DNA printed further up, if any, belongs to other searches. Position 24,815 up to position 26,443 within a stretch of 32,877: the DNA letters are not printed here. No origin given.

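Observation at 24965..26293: Monocistronic secreted protein made of four ~100-aa repeats of an unrecognised module; candidate glycosylated surface or sheath protein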

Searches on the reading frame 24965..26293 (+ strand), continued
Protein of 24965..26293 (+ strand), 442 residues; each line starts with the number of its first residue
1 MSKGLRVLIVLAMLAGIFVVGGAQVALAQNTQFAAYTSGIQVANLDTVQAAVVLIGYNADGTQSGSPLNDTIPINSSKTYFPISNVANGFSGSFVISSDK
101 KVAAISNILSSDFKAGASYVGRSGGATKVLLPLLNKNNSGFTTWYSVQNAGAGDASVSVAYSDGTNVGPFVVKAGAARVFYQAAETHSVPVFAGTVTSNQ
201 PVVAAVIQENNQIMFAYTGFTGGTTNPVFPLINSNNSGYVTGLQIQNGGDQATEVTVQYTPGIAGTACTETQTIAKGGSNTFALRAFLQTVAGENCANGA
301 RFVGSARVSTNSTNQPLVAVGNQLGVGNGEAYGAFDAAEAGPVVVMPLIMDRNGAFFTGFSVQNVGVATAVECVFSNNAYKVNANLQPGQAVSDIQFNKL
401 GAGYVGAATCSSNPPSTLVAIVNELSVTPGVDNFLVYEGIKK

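Call 69: find_homologous_proteins(query=L030:5557-6888:+, max_evalue=1e-50)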
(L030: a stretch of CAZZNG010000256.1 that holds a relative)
Query L030:5557-6888:+ (444 aa): 1327 proteins with E <= 1e-50 among 8000 candidates; the best 120 are listed.
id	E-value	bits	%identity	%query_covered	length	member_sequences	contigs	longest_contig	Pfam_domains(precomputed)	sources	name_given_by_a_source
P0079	1.5e-277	938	100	100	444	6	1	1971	-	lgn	-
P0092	5.3e-244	828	86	100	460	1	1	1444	-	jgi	jgi:hypothetical protein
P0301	1.4e-177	609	68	99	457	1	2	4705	-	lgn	-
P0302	6.8e-177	607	68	99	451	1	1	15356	-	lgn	-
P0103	4.4e-176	604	71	95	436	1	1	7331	-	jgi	jgi:hypothetical protein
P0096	8.6e-170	583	69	94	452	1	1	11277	-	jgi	jgi:hypothetical protein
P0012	2.7e-156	539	65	94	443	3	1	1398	PF18986.6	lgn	-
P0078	3.2e-156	539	62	100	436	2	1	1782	PF18986.6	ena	-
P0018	1.9e-155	536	65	93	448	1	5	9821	-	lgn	-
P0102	2.1e-153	529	65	92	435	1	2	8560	-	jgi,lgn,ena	-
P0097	3.4e-153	529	64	93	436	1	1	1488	PF24156.3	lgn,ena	-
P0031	4.4e-153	528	61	99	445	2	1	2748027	-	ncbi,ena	-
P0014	7.2e-153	528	63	97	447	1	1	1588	-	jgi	-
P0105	7.5e-153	528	65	92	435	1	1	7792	-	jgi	jgi:hypothetical protein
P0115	1.5e-152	527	63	96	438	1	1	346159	-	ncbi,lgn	ncbi:MAG: hypothetical protein ACOYYS_08090 [Chloroflexota bacterium]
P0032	3.9e-151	522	61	98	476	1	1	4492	-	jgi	-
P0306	3.4e-150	519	61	99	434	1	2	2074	-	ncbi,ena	-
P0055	5.8e-150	518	59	100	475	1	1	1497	-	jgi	jgi:hypothetical protein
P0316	2.0e-147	510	63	96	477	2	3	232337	-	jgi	jgi:hypothetical protein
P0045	2.2e-147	510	62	99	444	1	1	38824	-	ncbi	-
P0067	3.1e-147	509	60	100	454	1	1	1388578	-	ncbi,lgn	ncbi:MAG: hypothetical protein U0350_30625 [Caldilineaceae bacterium]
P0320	1.1e-145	504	60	98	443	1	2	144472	-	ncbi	-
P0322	4.5e-145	502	61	97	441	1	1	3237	-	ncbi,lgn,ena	-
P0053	2.1e-143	496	59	99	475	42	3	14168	-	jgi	jgi:hypothetical protein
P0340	1.1e-141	491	62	91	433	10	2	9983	-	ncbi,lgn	-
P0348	2.1e-140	487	59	99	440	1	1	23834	-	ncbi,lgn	-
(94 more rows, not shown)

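Call 73: list_cluster_members(proteins=[P0032, P0203, P0212, P0055, P0128, P0316, P0156, P0168, P0187, P0053])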
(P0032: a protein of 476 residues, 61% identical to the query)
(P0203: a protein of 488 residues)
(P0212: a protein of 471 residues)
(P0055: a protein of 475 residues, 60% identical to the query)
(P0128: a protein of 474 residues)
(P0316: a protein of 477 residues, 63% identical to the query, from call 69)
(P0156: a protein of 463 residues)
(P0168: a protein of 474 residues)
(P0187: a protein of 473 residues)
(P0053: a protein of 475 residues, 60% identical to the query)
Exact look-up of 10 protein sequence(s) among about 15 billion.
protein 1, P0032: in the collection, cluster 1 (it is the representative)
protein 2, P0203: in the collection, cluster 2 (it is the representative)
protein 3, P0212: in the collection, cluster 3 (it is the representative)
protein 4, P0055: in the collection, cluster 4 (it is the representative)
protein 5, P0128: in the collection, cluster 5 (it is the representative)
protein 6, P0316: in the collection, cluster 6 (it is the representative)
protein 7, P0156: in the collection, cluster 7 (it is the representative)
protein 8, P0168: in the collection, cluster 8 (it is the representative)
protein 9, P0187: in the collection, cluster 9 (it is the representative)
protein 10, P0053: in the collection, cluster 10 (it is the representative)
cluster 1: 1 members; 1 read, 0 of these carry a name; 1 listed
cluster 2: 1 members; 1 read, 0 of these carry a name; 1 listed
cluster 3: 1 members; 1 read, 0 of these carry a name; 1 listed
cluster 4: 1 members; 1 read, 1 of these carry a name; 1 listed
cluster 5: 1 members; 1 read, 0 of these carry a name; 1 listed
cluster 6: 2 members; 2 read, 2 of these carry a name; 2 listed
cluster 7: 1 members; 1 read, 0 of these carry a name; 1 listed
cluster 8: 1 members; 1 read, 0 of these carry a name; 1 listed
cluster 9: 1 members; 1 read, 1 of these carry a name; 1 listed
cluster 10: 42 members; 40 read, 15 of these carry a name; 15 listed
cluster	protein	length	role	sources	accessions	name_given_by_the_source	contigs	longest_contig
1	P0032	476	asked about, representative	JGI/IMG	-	-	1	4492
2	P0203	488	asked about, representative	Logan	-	-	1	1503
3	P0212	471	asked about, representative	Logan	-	-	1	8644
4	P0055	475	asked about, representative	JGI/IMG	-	hypothetical protein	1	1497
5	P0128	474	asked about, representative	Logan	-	-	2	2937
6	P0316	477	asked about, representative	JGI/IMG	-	hypothetical protein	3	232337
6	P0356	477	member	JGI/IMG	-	hypothetical protein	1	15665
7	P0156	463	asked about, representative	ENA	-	-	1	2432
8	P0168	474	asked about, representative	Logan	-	-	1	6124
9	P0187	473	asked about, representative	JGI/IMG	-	hypothetical protein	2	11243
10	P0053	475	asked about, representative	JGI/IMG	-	hypothetical protein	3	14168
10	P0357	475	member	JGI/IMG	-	hypothetical protein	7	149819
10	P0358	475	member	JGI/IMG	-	hypothetical protein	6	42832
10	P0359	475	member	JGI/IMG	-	hypothetical protein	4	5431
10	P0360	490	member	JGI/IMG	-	hypothetical protein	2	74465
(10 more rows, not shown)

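Call 75: find_encoding_contigs(protein=P0302, flank=10000, max_places=2)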
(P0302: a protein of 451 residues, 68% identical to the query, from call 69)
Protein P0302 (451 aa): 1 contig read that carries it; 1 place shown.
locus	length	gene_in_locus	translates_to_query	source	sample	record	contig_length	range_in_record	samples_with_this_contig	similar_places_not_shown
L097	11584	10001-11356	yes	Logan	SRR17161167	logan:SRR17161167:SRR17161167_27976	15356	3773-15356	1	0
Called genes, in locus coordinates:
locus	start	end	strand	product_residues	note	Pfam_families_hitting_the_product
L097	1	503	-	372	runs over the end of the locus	-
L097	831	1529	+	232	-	PF02163:Peptidase_M50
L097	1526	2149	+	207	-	-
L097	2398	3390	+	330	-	PF03446:NAD_binding_2 (weak), PF03807:F420_oxidored, PF10727:Rossmann-like (weak), PF02153:PDH_N, PF20463:PDH_C (weak)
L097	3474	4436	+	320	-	PF00535:Glycos_transf_2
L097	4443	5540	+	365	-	PF13439:Glyco_transf_4, PF13579:Glyco_trans_4_4, PF20706:GT4-conflict, PF00534:Glycos_transf_1, PF13692:Glyco_trans_1_4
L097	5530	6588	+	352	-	PF00535:Glycos_transf_2, PF13641:Glyco_tranf_2_3, PF13632:Glyco_trans_2_3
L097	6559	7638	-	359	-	PF13439:Glyco_transf_4, PF13579:Glyco_trans_4_4 (weak), PF00534:Glycos_transf_1 (weak), PF13692:Glyco_trans_1_4, PF13524:Glyco_trans_1_2 (weak)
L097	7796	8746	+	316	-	PF13489:Methyltransf_23, PF07021:MetW, PF13847:Methyltransf_31, PF08241:Methyltransf_11, PF08242:Methyltransf_12, PF13649:Methyltransf_25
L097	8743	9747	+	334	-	-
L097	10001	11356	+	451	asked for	-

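Call 76: find_encoding_contigs(protein=P0096, flank=10000, max_places=2)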
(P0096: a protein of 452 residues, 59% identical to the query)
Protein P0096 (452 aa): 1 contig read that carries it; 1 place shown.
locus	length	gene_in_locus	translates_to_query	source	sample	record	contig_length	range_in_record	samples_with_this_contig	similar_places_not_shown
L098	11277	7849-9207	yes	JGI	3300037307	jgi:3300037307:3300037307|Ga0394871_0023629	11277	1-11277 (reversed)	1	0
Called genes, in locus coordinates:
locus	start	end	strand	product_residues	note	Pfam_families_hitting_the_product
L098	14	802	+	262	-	PF02153:PDH_N, PF20463:PDH_C (weak)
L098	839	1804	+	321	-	PF00535:Glycos_transf_2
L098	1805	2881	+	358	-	PF13439:Glyco_transf_4 (weak), PF13579:Glyco_trans_4_4 (weak), PF20706:GT4-conflict (weak), PF00534:Glycos_transf_1, PF13692:Glyco_trans_1_4, PF13524:Glyco_trans_1_2 (faint)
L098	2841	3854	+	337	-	PF13641:Glyco_tranf_2_3, PF00535:Glycos_transf_2, PF13632:Glyco_trans_2_3 (weak)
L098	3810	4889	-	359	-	PF13439:Glyco_transf_4 (weak), PF13579:Glyco_trans_4_4 (weak), PF00534:Glycos_transf_1, PF13692:Glyco_trans_1_4, PF13524:Glyco_trans_1_2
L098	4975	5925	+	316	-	PF13489:Methyltransf_23, PF01209:Ubie_methyltran (weak), PF07021:MetW, PF13847:Methyltransf_31, PF08241:Methyltransf_11, PF08242:Methyltransf_12, PF13649:Methyltransf_25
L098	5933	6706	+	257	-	PF13489:Methyltransf_23, PF13847:Methyltransf_31, PF08241:Methyltransf_11, PF08242:Methyltransf_12, PF13649:Methyltransf_25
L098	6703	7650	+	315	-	-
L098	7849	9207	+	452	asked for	-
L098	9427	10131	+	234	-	-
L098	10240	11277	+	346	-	?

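Call 78: list_cluster_members(proteins=[P0320, P0340, P0348, P0306, P0322, P0045, P0038, P0047, P0007, P0021])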
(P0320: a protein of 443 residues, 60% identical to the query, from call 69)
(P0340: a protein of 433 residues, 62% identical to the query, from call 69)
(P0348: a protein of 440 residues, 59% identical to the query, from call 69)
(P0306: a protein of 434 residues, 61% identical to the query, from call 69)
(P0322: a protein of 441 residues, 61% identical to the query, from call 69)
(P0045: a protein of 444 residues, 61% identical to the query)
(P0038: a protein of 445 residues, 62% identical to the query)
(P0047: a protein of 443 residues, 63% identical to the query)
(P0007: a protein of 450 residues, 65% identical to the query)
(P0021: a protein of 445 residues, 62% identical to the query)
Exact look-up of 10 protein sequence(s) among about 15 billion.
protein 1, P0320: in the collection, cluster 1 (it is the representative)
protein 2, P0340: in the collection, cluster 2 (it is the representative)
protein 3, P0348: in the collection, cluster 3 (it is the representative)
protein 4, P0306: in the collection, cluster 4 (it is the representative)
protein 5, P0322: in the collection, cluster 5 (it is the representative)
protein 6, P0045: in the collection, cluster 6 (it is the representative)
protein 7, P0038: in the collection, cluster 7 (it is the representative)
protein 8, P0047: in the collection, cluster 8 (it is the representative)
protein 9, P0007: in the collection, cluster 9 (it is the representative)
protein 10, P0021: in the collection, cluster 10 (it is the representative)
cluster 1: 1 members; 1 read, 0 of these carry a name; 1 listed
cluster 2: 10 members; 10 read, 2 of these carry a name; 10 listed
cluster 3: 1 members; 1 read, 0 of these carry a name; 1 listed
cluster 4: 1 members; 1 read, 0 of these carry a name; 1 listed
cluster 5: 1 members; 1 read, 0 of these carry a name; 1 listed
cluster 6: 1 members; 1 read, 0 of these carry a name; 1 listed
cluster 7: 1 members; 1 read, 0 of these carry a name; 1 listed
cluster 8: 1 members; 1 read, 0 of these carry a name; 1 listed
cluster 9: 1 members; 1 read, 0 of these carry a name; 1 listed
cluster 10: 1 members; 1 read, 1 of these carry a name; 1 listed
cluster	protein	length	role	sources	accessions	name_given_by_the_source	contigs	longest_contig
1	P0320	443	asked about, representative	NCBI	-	-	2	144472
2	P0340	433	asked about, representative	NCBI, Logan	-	-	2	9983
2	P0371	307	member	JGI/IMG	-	hypothetical protein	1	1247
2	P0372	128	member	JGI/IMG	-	hypothetical protein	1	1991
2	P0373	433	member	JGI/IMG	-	-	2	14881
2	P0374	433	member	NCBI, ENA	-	-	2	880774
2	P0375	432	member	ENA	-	-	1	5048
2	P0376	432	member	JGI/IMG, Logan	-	-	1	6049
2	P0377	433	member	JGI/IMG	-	-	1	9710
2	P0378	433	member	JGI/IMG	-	-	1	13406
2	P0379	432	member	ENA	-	-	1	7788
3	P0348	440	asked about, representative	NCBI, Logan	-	-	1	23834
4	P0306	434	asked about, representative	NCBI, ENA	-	-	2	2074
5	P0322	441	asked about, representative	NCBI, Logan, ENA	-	-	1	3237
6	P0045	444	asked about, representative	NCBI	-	-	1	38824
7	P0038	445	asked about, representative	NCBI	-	-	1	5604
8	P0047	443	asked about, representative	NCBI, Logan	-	-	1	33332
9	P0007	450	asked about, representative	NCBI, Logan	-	-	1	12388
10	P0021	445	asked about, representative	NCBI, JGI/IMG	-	hypothetical protein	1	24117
